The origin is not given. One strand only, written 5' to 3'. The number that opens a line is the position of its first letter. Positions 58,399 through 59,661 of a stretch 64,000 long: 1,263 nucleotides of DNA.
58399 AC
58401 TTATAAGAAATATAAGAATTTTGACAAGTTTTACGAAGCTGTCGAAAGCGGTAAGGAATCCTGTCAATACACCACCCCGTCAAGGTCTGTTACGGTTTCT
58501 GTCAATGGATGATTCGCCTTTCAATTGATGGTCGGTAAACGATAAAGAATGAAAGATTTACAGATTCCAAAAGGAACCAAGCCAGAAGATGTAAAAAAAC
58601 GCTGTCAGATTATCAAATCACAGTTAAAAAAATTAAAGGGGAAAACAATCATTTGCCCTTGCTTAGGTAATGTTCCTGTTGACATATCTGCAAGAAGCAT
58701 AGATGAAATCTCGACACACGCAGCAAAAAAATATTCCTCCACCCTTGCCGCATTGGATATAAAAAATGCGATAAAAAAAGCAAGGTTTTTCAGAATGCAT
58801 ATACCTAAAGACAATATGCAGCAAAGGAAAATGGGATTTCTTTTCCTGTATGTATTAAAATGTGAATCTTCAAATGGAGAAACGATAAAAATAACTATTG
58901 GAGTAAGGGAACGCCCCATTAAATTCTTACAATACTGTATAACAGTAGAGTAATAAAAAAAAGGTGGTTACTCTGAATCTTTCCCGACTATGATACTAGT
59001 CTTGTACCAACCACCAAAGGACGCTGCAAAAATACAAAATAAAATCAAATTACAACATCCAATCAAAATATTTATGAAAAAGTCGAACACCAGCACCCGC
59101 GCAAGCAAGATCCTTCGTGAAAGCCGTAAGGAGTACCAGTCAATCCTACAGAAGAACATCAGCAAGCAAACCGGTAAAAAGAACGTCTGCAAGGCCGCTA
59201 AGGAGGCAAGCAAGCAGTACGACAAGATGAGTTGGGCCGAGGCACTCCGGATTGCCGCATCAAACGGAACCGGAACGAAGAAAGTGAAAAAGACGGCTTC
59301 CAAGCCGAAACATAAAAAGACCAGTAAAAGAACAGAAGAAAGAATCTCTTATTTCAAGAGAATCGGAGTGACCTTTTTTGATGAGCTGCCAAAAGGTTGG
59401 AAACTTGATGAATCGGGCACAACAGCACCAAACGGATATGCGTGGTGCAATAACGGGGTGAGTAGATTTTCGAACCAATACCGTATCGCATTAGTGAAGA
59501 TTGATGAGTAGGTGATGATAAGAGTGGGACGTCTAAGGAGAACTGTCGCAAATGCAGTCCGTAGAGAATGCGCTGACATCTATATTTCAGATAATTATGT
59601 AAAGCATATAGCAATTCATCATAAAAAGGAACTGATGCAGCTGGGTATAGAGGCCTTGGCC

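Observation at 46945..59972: Recurrent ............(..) promoter-like motif: twice on the coding strand and four times antisense just downstream of small genes; possible cis-antisense RNAs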

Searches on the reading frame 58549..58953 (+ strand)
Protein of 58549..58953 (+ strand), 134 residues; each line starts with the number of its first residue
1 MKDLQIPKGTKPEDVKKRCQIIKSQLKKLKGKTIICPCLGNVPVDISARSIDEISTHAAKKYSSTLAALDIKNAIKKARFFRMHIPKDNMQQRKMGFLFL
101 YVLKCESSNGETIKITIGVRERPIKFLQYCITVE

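Call 11: search_protein_families(library=pfam, max_evalue=0.01, proteins=[window:58549-58953:+])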
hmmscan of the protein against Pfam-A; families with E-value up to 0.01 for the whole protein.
window:58549-58953:+ (134 aa): 1 family
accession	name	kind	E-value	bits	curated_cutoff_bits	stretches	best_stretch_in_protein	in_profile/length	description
PF18798.6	LPD3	-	6.9e-06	26.7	27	1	22-122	10-107/114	Large polyvalent protein-associated domain 3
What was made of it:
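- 58549..58953 (+): LPD3-domain gene (134 aa), upstream of site C. Pfam LPD3 E = 7e-6, 26.7 bits against a cut-off of 27 (call 11).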

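Call 12: search_protein_families(library=phrogs, max_evalue=0.001, proteins=[window:58549-58953:+])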
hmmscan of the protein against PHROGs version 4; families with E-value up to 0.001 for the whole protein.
window:58549-58953:+ (134 aa): 0 families

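Call 26: find_encoding_contigs(protein=window:58549-58953:+, flank=5000, max_places=10)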
Protein window:58549-58953:+ (134 aa): no gene with exactly this product is on record in the collection.

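Call 40: find_homologous_proteins(query=window:58549-58953:+, max_evalue=0.001)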
Query window:58549-58953:+ (134 aa): 12 proteins with E <= 0.001 among 35 candidates.
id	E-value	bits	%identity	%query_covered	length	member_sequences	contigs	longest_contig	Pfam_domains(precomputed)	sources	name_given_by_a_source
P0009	3.1e-82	291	100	100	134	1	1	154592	PF18798.7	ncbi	-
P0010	1.1e-38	150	54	99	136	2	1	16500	PF18798.7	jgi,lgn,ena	-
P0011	7.8e-38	147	54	97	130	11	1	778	-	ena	-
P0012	1.7e-36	143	52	96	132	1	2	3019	-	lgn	-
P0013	2.2e-36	143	52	98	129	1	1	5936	-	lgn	-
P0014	1.8e-35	140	52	95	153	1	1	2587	PF18798.7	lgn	-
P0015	4.7e-35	138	54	96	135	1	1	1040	-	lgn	-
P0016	5.0e-35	138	49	96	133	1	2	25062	PF18798.7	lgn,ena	-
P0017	2.1e-34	136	52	97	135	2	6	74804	PF18798.7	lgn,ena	-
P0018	3.7e-34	135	49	99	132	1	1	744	PF18798.7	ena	-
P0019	7.6e-34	134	50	96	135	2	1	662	PF18798.7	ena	-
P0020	1.4e-18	85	37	100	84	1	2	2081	-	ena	-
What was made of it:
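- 58549..58953 (+): Homologs carry PF18798 (call 40).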

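Call 43: find_related_loci(query=A3, collection=genome_contigs, flank=2500)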
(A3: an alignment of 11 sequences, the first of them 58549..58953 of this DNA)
Query A3 (134 aa) in genome_contigs; peptide patterns used: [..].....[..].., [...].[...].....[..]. (x = any residue, [..] = any of these).
6 stretches matched a pattern, but none encodes a relative of the query by tblastn (E <= 1e-3).
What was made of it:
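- Tried and rejected: Genome collection: relatives of LPD3 were not found (call 43).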

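Call 44: find_related_loci(query=A3, collection=metagenome_contigs, flank=2500)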
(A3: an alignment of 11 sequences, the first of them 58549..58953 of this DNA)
Query A3 (134 aa) in metagenome_contigs; peptide patterns used: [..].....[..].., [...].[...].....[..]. (x = any residue, [..] = any of these).
21 stretches matched a pattern; 9 encode a relative of the query (tblastn E <= 1e-3); 9 distinct loci.
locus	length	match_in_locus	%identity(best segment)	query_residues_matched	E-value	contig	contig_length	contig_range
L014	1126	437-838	51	2-134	6e-49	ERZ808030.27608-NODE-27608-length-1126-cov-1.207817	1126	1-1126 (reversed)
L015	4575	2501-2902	54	1-133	9e-46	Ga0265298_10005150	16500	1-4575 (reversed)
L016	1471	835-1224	52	5-133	4e-43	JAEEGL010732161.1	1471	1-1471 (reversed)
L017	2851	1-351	56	18-133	2e-40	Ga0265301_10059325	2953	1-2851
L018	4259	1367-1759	45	2-132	2e-33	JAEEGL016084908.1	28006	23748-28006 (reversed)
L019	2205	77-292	40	4-76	4e-11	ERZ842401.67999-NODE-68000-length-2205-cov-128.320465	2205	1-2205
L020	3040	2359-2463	49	12-46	8e-7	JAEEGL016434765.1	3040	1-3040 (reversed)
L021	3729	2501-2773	30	42-134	1e-6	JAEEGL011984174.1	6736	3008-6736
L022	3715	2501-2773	30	42-134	1e-6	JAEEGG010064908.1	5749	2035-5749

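Call 48: find_encoding_contigs(protein=P0017, flank=2500, max_places=6)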
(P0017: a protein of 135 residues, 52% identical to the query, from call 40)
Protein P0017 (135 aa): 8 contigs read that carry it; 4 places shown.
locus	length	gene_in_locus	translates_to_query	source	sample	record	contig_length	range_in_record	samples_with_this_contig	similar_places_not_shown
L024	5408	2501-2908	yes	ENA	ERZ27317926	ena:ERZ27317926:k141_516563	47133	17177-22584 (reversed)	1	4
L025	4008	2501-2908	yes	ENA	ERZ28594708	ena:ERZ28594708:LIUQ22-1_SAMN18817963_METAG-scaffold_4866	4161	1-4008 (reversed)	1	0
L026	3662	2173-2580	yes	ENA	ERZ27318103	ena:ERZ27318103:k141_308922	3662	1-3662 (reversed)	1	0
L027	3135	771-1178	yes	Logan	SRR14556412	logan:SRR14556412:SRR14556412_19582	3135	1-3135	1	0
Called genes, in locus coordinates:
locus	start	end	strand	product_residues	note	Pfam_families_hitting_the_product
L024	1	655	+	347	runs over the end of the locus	PF13287:Fn3_assoc, PF13290:CHB_HEX_C_1 (weak)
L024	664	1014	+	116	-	-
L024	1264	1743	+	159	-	-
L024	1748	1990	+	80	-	-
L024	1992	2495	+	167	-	PF01551:Peptidase_M23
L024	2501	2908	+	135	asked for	PF18798:LPD3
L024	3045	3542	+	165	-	-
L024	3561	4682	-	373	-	PF00589:Phage_integrase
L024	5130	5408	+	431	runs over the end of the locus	PF03952:Enolase_N, PF00113:Enolase_C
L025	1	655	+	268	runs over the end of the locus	?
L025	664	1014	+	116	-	-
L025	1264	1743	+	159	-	-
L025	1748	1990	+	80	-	-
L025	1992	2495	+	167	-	PF01551:Peptidase_M23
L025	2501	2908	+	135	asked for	PF18798:LPD3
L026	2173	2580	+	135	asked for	PF18798:LPD3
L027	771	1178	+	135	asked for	PF18798:LPD3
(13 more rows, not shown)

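Call 49: find_encoding_contigs(protein=P0016, flank=2500, max_places=4)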
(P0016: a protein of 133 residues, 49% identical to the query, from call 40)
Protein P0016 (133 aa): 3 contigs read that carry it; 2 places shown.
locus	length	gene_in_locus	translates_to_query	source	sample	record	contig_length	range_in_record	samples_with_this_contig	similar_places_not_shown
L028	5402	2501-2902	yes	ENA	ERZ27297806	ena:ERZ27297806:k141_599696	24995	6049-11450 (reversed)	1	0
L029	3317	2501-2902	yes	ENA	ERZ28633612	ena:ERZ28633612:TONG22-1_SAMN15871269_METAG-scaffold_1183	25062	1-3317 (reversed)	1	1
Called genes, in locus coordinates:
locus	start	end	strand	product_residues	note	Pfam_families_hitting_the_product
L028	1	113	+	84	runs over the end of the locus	-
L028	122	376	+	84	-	-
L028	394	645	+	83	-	-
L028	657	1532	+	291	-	-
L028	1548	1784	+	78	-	-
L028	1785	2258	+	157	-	PF01551:Peptidase_M23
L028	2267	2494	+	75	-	-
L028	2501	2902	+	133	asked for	PF18798:LPD3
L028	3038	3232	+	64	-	-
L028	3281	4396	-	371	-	PF00589:Phage_integrase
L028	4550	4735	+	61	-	-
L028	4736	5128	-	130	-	-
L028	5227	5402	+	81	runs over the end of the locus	-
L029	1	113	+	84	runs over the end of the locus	-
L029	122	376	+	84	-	-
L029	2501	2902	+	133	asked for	PF18798:LPD3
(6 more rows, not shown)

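Call 50: find_encoding_contigs(protein=P0013, flank=2500, max_places=3)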
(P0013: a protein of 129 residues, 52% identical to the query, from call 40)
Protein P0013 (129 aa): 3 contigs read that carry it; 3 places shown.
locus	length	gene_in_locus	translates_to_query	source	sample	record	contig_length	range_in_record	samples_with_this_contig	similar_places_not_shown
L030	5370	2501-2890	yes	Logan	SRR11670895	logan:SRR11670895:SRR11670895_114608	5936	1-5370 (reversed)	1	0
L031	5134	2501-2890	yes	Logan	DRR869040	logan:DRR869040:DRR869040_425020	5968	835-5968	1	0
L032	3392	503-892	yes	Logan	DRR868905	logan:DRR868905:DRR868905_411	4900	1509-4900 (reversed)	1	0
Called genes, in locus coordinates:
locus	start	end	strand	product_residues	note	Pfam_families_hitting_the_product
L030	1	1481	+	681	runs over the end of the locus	?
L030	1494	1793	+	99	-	-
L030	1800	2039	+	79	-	-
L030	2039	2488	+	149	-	PF01551:Peptidase_M23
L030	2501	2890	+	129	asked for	-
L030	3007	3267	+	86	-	-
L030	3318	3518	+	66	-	-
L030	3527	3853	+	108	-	PF06296:RelE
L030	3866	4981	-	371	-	PF00589:Phage_integrase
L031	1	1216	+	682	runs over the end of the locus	?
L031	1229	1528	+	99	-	-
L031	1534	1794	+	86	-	-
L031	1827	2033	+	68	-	-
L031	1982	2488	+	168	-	PF01551:Peptidase_M23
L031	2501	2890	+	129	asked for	-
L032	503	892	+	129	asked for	-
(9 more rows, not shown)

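Call 66: search_solved_structures(query=A3, max_evalue=1)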
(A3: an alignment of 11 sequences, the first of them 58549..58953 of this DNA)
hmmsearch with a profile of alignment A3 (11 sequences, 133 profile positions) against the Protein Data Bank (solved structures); distinct sequences matched with E-value up to 1: 2.
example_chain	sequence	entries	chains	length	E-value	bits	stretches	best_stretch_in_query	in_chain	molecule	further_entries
9guc_B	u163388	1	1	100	0.32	14.5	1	78-114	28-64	Affimer (JR-Aff7)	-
8g0p_B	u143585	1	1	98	0.64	13.6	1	12-83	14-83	Kinetochore protein Nuf2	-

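Call 67: search_protein_families(library=padloc, max_evalue=0.01, proteins=[window:58549-58953:+])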
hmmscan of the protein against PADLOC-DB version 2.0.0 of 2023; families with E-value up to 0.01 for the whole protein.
window:58549-58953:+ (134 aa): 0 families

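Call 99: predict_structure(alignment_id=A3)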
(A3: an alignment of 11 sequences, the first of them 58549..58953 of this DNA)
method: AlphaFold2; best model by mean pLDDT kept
length: 134 residues; sequences in the alignment: 11
mean_pLDDT: 89.0   pTM: 0.81
mean pLDDT of the five models: 89.0, 88.0, 86.8, 85.9, 77.7
residues with pLDDT >= 90: 93; 70-90: 34; 50-70: 5; < 50: 2
segments of 3 or more residues with pLDDT < 50: none
pLDDT, mean of each block of 10 residues (from residue 1): 76 95 93 92 90 93 94 93 80 80 90 93 86 91
secondary structure, 60 per line:
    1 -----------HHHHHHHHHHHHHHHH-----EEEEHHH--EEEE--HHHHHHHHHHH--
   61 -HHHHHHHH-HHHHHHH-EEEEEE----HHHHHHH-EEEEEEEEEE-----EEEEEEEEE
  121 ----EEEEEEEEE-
elements in order: H12-27 E33-36 E42-45 H48-58 H62-69 H71-77 E79-84 H89-95 E97-106 E112-120 E125-133

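Call 103: fold_search(model_id=the predicted structure, library=pdb)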
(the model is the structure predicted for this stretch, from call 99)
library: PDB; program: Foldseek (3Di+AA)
matches with E <= 10: 429; with E <= 0.001: 0
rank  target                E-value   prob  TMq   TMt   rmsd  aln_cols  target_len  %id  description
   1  9ded                  6.5e-02  0.20  0.23  0.26  10.9       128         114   12  Designed protein n8 (released 2025-02-19)
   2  9eoy_A                1.0e-01  0.12  0.22  0.23  14.2       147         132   10  Structure of Thr354Asn, Glu355Gln, Thr412Asn, Ile414Met, Ile464His, and Phe467Met mutant human CaMKII alpha hub bound  (released 2024-09-25)
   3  2ux0_A                1.0e-01  0.09  0.20  0.19  15.7       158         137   13  Structure of the oligomerisation domain of calcium-calmodulin dependent protein kinase II gamma (released 2007-04-10)
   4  5ts4_A                1.3e-01  0.44  0.27  0.33   5.1        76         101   12  Crystal structure of a de novo designed protein with curved beta-sheet (released 2017-01-25)
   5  7rec_B                1.3e-01  0.09  0.20  0.20  14.4       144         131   10  Structure of Thr354Asn, Glu355Gln, Thr412Asn, Ile414Met, Ile464His, and Phe467Met mutant human CaMKII alpha hub bound  (released 2021-07-21)
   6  7rec_A                1.3e-01  0.10  0.19  0.20  15.2       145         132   10  Structure of Thr354Asn, Glu355Gln, Thr412Asn, Ile414Met, Ile464His, and Phe467Met mutant human CaMKII alpha hub bound  (released 2021-07-21)
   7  2ux0_D                1.3e-01  0.08  0.20  0.19  15.4       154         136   13  Structure of the oligomerisation domain of calcium-calmodulin dependent protein kinase II gamma (released 2007-04-10)
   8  6w3d                  1.4e-01  0.30  0.32  0.36  14.8       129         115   14  Rd1NTF2_05 with long sheet (released 2020-04-15)
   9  9eoy_B                1.4e-01  0.11  0.22  0.22  14.3       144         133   11  Structure of Thr354Asn, Glu355Gln, Thr412Asn, Ile414Met, Ile464His, and Phe467Met mutant human CaMKII alpha hub bound  (released 2024-09-25)
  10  7urw_D                1.5e-01  0.09  0.21  0.22  14.2       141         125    8  Tetradecameric hub domain of CaMKII beta (released 2022-05-11)
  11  7urz_G                1.8e-01  0.08  0.21  0.21  14.2       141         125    9  Hexadecameric hub domain of CaMKII beta (released 2022-05-11)
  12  7rec_G                1.9e-01  0.09  0.22  0.23  14.9       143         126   10  Structure of Thr354Asn, Glu355Gln, Thr412Asn, Ile414Met, Ile464His, and Phe467Met mutant human CaMKII alpha hub bound  (released 2021-07-21)
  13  7urz_B                1.9e-01  0.08  0.20  0.20  14.2       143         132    8  Hexadecameric hub domain of CaMKII beta (released 2022-05-11)
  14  7urz_C                2.0e-01  0.08  0.20  0.20  14.1       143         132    9  Hexadecameric hub domain of CaMKII beta (released 2022-05-11)
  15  5tgn_A                2.4e-01  0.09  0.20  0.23  14.9       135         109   10  Crystal structure of protein Sthe_2403 from Sphaerobacter thermophilus (released 2016-10-26)
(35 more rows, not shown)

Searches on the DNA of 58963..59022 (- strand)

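Call 107: build_rna_model(alignment_id=A8, structure=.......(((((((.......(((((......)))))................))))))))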
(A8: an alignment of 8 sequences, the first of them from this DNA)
Model R1 built from alignment A8 (8 sequences, 60 columns); structure: as given.
model positions 60; base pairs 12; branch points 0; effective number of sequences 2.21; information 0.93 bits per position. Calibrated on 0.2 Mb of random sequence (short: E-values are rough).
structure used (alignment columns):
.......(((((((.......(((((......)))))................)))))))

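Call 108: search_with_rna_model(model_id=R1, sources=[window, L001, L002, L004, L005, L006, L008, L009, L014, L015, L016, L018, L019, L020, L021, L023, L024, L028, L030, L031, L033, L034, L035, L151], max_evalue=10, show_alignments=0)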
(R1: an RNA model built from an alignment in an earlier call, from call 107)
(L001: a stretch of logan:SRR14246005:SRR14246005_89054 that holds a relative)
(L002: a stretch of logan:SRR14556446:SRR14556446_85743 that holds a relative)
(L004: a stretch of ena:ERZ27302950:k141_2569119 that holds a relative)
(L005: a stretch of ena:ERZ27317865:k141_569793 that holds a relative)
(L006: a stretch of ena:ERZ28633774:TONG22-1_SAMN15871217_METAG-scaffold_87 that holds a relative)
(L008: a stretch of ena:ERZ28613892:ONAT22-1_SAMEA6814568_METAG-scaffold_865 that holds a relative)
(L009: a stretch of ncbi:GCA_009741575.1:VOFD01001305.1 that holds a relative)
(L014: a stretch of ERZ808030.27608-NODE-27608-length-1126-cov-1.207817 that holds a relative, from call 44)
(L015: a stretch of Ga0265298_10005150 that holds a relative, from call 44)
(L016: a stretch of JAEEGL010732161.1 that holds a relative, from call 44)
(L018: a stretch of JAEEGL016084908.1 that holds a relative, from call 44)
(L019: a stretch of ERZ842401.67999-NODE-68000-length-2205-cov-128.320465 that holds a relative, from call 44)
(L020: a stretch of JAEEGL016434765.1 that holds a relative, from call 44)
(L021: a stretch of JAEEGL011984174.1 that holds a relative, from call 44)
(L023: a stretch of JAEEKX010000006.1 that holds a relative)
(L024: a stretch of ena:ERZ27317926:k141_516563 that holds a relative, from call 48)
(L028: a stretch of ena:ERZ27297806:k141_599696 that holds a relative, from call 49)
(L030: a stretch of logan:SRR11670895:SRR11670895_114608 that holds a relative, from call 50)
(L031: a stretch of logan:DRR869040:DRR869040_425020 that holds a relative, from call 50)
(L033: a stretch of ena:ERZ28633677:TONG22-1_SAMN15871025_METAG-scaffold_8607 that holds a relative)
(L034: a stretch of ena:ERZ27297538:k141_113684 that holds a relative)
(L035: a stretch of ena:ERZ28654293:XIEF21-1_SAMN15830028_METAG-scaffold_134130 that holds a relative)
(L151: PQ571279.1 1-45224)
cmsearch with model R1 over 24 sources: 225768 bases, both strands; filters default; matches with E-value up to 10: 10.
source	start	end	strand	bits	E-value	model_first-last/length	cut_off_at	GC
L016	1270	1329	-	89.9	1.2e-17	1-60/60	no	0.6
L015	2949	3008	-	88.7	2.4e-17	1-60/60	no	0.58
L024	2947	3006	-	88.6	2.5e-17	1-60/60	no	0.57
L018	1806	1865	-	85.6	1.2e-16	1-60/60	no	0.48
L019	347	406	-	85.6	1.2e-16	1-60/60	no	0.48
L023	3065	3124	-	84.5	2.1e-16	1-60/60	no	0.53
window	58963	59022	-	83.7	3.2e-16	1-60/60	no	0.45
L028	2943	3001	-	81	1.3e-15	1-60/60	no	0.56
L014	848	906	-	80.3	1.9e-15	1-60/60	no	0.61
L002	3499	3571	-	13.3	2.2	1-60/60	no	0.51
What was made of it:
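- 58954..59022 (-): Site C: predicted ~65-70-nt RNA. It has a 7-bp outer stem, a covarying inner hairpin, the invariant loops GGUUGGUACAA and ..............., and a run of eight T on the minus strand that abuts the LPD3 stop codon. Covariance-model hit 58963-59022(-), 83.7 bits (call 108).
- Tried and rejected: The L005, L006, L021 and L030 RNAs that follow LPD3 genes are not detectably homologous (call 108).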

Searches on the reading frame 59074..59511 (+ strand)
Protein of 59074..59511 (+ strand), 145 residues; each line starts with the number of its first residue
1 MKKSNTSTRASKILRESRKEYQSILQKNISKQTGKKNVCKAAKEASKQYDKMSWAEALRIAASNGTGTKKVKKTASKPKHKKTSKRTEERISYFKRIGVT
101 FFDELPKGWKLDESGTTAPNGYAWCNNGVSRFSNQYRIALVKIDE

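Call 11: search_protein_families(library=pfam, max_evalue=0.01, proteins=[window:59074-59511:+])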
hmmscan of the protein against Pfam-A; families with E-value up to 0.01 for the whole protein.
window:59074-59511:+ (145 aa): 0 families

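Call 12: search_protein_families(library=phrogs, max_evalue=0.001, proteins=[window:59074-59511:+])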
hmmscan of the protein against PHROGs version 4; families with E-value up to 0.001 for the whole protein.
window:59074-59511:+ (145 aa): 0 families

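Call 21: find_related_loci(query=window:59074-59511:+, collection=viral_contigs, flank=3000)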
Query window:59074-59511:+ (145 aa) in viral_contigs; peptide patterns used: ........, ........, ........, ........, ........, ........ (x = any residue, [..] = any of these).
6 stretches matched a pattern, but none encodes a relative of the query by tblastn (E <= 1e-3).

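Call 67: search_protein_families(library=padloc, max_evalue=0.01, proteins=[window:59074-59511:+])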
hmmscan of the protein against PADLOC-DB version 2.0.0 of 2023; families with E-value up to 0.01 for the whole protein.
window:59074-59511:+ (145 aa): 1 family
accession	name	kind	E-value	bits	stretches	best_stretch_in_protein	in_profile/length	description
PDLC02191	DUF3780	-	0.0015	16.1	1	40-97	135-191/196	-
